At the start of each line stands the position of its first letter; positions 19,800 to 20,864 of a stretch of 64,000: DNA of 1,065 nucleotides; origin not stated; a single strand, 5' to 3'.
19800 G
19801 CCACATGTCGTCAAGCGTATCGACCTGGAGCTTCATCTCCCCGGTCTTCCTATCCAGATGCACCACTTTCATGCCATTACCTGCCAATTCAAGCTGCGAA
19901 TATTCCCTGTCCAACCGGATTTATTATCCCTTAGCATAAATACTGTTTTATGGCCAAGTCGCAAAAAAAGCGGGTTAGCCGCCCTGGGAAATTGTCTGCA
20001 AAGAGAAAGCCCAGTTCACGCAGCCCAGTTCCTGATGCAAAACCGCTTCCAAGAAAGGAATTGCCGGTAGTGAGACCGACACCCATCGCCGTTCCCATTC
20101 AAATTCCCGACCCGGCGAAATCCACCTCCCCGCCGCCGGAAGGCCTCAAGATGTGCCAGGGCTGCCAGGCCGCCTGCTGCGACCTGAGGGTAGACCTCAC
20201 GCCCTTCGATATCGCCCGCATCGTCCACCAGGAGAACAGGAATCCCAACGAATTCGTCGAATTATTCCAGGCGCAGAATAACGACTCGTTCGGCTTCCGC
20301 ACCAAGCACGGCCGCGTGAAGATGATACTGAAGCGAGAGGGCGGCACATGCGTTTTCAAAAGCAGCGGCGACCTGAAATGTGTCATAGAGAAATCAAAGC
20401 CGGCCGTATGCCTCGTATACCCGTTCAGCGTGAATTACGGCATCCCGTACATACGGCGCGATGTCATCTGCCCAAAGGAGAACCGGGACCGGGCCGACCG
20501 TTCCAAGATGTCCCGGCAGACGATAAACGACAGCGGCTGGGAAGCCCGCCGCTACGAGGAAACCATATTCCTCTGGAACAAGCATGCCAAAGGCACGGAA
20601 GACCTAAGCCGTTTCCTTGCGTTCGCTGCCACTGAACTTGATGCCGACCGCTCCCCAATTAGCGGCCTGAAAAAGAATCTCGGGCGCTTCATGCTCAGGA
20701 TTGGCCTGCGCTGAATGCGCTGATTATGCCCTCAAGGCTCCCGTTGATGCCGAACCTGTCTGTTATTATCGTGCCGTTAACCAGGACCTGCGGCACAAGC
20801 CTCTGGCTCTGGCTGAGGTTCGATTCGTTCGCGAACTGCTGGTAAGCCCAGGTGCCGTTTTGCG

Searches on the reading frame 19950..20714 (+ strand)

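Call 28: search_protein_families(library=pfam, proteins=[window:19950-20714:+], max_evalue=0.001)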
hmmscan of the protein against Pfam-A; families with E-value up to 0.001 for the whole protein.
window:19950-20714:+ (254 aa): 1 family
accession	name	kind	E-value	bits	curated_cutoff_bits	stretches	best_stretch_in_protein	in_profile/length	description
PF03692.20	CxxCxxCC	-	4e-07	31.1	23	1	69-163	2-73/85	Putative zinc- or iron-chelating domain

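Call 72: search_protein_families(library=padloc, proteins=[window:19950-20714:+], max_evalue=0.01)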
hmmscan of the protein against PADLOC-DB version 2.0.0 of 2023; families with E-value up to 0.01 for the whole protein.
window:19950-20714:+ (254 aa): 0 families
